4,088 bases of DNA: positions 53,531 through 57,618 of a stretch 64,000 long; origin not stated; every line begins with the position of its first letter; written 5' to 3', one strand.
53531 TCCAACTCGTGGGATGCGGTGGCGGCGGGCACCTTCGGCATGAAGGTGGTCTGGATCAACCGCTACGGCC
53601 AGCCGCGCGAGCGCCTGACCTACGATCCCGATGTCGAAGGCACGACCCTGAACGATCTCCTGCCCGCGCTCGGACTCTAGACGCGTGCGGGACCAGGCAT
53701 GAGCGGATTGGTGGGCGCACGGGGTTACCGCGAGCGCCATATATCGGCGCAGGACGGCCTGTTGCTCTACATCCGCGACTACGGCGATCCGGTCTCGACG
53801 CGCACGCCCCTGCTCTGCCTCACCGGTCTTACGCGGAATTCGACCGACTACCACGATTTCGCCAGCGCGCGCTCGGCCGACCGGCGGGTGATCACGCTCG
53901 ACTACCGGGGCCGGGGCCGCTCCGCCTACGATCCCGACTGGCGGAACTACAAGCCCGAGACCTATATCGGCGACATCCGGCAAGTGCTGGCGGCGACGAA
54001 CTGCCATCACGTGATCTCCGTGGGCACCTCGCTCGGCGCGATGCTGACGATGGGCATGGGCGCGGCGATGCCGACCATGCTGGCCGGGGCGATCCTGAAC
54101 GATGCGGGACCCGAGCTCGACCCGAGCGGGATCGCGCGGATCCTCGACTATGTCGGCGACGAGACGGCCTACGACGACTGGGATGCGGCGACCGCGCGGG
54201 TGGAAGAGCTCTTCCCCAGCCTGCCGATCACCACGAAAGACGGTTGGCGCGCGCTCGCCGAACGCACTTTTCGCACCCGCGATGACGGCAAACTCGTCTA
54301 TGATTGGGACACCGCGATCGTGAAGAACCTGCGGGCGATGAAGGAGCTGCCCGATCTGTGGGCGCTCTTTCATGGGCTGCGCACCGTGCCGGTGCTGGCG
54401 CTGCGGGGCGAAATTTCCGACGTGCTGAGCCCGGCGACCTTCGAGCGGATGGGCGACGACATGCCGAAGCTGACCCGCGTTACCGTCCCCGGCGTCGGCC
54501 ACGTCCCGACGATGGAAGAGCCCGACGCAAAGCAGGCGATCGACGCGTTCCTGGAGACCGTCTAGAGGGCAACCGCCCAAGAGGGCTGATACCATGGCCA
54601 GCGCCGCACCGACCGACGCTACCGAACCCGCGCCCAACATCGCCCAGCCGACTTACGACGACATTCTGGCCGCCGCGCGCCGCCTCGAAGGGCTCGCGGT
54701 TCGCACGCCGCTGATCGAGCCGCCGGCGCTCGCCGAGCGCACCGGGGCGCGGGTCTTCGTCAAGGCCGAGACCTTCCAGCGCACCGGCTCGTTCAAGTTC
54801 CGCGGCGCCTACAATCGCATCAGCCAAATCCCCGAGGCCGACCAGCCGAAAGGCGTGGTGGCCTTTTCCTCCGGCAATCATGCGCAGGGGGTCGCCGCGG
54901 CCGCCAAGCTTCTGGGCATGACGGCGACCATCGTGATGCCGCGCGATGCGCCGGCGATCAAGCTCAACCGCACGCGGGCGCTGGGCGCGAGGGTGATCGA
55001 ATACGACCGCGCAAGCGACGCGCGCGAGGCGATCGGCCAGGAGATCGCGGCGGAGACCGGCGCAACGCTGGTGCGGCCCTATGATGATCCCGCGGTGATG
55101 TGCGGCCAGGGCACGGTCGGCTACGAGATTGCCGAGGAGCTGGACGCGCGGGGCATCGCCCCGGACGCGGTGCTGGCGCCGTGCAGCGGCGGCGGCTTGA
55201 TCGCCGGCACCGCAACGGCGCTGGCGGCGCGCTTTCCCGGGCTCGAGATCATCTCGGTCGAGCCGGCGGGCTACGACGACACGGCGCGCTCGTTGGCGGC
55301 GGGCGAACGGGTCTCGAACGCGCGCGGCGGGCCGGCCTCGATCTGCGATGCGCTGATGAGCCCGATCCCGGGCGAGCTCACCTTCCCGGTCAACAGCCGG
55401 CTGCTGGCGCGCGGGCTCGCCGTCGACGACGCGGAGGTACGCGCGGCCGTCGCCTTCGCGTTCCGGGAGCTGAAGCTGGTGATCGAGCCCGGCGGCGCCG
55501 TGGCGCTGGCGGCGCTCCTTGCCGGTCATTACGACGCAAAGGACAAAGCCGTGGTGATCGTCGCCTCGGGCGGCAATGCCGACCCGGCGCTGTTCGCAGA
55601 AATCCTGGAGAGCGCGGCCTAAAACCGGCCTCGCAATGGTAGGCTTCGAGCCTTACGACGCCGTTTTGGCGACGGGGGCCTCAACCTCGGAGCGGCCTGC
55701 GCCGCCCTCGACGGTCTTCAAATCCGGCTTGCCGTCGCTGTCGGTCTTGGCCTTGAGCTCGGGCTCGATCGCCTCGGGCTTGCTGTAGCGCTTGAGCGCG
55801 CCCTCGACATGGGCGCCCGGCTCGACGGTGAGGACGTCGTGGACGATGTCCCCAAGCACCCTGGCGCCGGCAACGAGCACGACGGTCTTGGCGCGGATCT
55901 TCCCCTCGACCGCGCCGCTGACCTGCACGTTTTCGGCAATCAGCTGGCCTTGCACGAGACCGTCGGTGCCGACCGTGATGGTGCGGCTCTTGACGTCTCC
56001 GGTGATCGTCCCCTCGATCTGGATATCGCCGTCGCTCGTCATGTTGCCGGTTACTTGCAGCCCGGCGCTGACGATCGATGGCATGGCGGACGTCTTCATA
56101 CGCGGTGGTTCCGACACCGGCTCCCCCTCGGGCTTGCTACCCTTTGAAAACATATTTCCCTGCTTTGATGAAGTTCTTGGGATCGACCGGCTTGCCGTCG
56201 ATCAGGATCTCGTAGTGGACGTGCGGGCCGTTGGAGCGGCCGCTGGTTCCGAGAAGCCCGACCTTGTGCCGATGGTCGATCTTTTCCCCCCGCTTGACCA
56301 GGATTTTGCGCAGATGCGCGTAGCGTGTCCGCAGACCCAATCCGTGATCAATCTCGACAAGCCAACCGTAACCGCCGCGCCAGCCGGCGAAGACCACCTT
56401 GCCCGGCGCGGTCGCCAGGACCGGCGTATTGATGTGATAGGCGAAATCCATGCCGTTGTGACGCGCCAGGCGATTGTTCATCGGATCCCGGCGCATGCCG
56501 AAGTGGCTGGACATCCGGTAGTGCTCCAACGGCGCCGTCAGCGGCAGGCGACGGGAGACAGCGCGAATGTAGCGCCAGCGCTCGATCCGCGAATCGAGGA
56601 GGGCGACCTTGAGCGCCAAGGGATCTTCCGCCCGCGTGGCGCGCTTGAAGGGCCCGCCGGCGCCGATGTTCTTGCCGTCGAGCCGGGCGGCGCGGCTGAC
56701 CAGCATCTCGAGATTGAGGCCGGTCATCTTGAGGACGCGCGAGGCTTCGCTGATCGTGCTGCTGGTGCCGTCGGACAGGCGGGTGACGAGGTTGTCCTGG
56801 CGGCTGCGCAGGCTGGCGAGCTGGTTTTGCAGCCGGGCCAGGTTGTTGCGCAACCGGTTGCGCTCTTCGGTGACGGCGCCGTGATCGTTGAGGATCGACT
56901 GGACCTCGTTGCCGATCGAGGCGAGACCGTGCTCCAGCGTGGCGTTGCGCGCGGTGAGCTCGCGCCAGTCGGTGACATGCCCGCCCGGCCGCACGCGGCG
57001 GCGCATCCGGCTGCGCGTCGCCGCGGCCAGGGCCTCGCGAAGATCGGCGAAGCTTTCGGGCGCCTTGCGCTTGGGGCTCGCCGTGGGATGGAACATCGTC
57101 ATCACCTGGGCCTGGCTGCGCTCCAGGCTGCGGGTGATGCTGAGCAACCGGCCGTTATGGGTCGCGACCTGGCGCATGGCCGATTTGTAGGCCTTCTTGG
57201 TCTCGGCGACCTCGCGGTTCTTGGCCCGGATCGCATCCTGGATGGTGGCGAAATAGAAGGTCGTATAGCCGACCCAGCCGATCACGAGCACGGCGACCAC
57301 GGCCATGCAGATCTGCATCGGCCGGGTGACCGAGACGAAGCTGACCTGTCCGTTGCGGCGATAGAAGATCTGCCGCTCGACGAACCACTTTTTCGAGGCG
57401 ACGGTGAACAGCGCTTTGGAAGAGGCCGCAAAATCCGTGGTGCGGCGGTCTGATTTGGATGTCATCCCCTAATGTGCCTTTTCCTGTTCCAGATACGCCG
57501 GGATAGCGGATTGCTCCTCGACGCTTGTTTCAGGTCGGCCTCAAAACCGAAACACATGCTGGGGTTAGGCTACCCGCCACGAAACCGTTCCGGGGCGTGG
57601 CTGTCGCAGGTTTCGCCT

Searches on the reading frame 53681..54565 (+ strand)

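Call 33: search_protein_families(library=pfam, max_evalue=1e-8, proteins=[window:53681-54565:+])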
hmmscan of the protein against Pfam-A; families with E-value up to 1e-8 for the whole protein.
window:53681-54565:+ (294 aa): 2 families
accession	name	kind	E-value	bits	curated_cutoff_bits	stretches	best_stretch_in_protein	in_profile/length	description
PF12697.13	Abhydrolase_6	-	1.3e-16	62.4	26.3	1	45-283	2-213/217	Alpha/beta hydrolase family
PF00561.26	Abhydrolase_1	-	2.4e-11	44.2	25.8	1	43-280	2-244/245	alpha/beta hydrolase fold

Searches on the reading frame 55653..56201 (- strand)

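Call 33: search_protein_families(library=pfam, max_evalue=1e-8, proteins=[window:55653-56201:-])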
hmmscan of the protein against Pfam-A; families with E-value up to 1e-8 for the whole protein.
window:55653-56201:- (182 aa): 1 family
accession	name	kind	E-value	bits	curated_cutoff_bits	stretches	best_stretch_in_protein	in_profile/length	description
PF04519.19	Bactofilin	-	4.3e-21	75.4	27.9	1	42-136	1-97/98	Polymer-forming cytoskeletal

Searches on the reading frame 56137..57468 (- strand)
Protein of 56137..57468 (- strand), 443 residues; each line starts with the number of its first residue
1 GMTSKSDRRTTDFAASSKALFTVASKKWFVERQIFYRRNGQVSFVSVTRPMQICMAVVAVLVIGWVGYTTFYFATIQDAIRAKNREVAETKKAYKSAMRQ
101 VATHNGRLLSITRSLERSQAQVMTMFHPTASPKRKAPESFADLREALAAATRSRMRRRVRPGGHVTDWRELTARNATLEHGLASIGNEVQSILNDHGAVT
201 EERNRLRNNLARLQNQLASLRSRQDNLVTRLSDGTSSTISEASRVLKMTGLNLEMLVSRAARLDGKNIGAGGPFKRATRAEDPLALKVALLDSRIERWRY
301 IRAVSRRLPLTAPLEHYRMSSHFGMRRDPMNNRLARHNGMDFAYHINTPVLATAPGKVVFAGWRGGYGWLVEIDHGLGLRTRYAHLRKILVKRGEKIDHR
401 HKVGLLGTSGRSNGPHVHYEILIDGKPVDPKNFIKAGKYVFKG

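Call 33: search_protein_families(library=pfam, max_evalue=1e-8, proteins=[window:56137-57468:-])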
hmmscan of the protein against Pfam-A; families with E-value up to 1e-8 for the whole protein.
window:56137-57468:- (443 aa): 1 family
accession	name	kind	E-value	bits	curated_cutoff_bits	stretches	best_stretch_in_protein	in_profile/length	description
PF01551.29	Peptidase_M23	-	2e-31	108.5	28.7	1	336-430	2-96/96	Peptidase family M23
